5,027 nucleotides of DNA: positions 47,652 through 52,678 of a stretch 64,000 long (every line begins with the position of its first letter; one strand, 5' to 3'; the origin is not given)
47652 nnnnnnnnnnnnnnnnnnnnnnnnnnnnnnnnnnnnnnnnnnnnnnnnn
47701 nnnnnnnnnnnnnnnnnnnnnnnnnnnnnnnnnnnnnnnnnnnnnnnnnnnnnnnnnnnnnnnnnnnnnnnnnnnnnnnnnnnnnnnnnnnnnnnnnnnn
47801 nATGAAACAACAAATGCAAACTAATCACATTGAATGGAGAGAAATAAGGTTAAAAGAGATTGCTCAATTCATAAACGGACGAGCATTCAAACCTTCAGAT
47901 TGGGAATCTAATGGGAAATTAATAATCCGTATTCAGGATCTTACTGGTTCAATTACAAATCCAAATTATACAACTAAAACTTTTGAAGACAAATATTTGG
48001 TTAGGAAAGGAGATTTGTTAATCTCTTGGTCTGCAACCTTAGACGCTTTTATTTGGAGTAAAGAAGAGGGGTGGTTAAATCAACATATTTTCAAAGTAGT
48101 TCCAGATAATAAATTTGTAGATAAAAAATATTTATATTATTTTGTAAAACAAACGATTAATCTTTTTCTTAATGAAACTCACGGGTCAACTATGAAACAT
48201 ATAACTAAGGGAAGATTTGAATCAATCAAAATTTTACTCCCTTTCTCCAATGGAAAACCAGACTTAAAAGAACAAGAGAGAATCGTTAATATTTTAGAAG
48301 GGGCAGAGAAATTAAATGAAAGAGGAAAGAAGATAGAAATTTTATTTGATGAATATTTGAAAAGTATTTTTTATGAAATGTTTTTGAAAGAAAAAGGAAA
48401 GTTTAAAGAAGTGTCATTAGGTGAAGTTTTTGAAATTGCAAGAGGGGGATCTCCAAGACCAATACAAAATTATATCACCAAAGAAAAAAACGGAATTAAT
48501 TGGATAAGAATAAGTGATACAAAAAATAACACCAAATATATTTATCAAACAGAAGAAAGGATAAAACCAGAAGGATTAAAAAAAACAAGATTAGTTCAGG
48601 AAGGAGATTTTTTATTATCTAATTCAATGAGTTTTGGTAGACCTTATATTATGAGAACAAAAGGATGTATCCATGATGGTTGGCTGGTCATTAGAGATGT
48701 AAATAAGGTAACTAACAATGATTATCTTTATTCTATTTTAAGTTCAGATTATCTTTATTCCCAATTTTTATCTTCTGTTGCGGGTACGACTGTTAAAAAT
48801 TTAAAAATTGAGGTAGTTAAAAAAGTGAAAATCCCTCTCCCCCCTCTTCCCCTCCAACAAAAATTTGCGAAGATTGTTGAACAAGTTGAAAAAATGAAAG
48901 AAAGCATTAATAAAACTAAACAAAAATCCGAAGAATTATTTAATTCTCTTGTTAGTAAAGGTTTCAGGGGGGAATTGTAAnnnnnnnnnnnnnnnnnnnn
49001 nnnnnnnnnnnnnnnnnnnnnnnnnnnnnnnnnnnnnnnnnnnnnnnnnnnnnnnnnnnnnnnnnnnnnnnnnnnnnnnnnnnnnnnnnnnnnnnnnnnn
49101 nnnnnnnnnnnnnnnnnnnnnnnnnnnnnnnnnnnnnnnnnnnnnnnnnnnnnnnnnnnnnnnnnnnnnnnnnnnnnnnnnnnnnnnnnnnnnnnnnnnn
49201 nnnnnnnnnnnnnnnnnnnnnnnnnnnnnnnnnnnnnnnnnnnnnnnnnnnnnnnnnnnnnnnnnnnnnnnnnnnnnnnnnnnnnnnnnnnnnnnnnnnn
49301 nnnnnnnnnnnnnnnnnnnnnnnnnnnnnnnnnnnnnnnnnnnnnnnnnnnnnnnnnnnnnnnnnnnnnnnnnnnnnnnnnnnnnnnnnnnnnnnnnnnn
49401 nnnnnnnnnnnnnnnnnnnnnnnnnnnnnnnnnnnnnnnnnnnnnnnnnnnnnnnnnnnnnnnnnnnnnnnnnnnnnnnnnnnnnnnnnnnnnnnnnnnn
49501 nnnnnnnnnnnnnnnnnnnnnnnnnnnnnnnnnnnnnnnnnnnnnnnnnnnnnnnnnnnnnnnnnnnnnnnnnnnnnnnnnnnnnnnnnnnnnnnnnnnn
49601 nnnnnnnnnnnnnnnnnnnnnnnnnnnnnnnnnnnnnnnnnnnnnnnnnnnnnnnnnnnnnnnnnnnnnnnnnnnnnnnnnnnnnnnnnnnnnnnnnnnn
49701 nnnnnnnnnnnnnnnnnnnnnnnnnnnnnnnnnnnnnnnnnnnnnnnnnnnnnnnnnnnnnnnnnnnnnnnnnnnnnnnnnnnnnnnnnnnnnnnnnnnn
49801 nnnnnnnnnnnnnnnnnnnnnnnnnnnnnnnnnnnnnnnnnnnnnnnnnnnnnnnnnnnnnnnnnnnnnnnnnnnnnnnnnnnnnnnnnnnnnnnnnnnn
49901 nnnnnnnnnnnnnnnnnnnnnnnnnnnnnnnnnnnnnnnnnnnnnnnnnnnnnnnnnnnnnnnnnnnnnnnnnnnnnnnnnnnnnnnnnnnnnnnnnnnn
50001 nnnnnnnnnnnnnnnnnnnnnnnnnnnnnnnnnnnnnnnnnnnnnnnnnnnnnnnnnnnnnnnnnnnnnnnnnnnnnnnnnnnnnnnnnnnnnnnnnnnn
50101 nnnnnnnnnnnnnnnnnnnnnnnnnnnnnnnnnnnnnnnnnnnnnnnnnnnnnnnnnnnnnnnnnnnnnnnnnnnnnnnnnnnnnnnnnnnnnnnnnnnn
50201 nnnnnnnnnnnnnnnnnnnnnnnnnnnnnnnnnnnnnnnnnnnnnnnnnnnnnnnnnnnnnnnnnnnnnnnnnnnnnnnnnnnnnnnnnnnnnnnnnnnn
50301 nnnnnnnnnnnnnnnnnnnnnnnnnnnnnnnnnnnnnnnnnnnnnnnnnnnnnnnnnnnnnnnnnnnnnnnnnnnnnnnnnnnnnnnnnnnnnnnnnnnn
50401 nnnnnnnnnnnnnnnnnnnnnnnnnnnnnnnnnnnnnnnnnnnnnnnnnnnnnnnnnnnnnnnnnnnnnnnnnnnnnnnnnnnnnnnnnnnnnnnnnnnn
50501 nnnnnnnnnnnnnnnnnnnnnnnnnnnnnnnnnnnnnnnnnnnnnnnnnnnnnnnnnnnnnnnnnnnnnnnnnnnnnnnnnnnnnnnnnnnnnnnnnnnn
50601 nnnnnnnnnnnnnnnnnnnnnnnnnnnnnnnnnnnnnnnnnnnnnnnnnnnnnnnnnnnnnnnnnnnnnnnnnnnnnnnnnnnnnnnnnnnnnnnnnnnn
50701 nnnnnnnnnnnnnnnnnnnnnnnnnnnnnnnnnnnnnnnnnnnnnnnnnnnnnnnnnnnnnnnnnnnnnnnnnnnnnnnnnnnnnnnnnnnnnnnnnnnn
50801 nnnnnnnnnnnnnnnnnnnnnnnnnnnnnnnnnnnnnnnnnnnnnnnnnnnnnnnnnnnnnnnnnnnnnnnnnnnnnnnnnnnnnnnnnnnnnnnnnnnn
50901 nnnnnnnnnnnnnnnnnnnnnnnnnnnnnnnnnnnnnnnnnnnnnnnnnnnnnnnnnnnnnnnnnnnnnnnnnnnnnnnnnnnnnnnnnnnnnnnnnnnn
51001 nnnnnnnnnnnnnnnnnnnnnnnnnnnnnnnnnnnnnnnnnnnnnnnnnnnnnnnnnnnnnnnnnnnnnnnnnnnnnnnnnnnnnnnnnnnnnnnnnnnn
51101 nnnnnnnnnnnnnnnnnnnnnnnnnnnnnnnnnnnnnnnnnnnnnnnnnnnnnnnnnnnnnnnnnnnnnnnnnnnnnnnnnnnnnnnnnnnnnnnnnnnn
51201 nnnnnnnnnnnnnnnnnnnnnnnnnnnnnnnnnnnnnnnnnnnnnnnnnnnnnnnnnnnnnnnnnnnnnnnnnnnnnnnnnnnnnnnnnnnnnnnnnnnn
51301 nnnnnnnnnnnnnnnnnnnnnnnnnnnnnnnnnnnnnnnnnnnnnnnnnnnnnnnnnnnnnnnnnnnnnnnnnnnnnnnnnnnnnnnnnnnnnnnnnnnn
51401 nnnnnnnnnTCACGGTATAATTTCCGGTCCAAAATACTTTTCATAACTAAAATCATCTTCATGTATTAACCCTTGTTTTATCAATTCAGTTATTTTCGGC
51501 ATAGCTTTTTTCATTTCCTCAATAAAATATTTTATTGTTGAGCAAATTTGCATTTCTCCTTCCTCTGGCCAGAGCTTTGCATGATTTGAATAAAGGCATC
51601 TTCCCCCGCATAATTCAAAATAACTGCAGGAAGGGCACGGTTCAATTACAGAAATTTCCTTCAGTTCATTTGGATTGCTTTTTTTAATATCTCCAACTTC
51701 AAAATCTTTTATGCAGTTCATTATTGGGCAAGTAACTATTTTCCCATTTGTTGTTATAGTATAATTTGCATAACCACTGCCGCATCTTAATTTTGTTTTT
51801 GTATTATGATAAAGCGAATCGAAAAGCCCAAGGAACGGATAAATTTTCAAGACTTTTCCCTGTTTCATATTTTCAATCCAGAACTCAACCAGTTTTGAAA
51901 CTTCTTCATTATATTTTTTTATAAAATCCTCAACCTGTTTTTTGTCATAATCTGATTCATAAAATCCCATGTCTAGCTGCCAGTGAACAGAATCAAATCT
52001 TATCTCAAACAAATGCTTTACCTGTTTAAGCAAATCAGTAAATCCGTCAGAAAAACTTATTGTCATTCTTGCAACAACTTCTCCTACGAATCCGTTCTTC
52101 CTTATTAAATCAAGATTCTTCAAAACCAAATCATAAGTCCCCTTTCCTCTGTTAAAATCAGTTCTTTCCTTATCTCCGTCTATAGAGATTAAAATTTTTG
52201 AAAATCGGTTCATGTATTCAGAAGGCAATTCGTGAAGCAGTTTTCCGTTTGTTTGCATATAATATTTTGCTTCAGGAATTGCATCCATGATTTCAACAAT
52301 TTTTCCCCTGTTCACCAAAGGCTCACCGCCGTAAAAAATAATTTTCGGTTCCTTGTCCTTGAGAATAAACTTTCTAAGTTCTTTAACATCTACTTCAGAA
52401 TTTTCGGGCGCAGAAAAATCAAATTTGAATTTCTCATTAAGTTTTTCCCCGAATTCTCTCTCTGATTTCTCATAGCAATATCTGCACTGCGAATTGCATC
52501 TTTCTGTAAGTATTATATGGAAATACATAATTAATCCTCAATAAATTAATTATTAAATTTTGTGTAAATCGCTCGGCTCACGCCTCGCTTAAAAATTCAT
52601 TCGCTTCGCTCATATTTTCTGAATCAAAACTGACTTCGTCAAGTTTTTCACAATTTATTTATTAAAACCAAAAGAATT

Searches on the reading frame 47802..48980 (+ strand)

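Call 65: search_protein_families(library=pfam, proteins=[window:47802-48980:+], max_evalue=0.00001)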
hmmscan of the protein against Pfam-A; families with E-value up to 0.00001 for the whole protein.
window:47802-48980:+ (392 aa): 1 family
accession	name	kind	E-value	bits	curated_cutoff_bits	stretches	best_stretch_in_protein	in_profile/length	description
PF01420.25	Methylase_S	-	9.2e-44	150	22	2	11-180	3-166/168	Type I restriction modification DNA specificity domain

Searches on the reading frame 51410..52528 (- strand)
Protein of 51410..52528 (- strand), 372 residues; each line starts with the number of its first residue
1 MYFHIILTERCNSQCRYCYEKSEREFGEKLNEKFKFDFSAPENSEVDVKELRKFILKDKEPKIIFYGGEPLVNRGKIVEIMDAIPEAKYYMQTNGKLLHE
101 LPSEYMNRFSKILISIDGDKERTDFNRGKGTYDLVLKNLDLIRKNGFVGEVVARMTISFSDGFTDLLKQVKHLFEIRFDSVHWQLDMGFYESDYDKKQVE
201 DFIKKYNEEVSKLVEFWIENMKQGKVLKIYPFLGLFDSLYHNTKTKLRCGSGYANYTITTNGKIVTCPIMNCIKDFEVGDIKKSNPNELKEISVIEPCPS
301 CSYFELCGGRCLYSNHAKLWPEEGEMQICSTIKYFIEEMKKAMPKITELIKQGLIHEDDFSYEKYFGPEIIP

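Call 65: search_protein_families(library=pfam, proteins=[window:51410-52528:-], max_evalue=0.00001)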
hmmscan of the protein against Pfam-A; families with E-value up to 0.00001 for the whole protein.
window:51410-52528:- (372 aa): 2 families
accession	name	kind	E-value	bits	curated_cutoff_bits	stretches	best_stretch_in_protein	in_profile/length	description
PF04055.27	Radical_SAM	-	2.8e-15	57.3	29.5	1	5-156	1-149/166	Radical SAM superfamily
PF13353.11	Fer4_12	-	3e-08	34.5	22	1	8-122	12-119/137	4Fe-4S single cluster domain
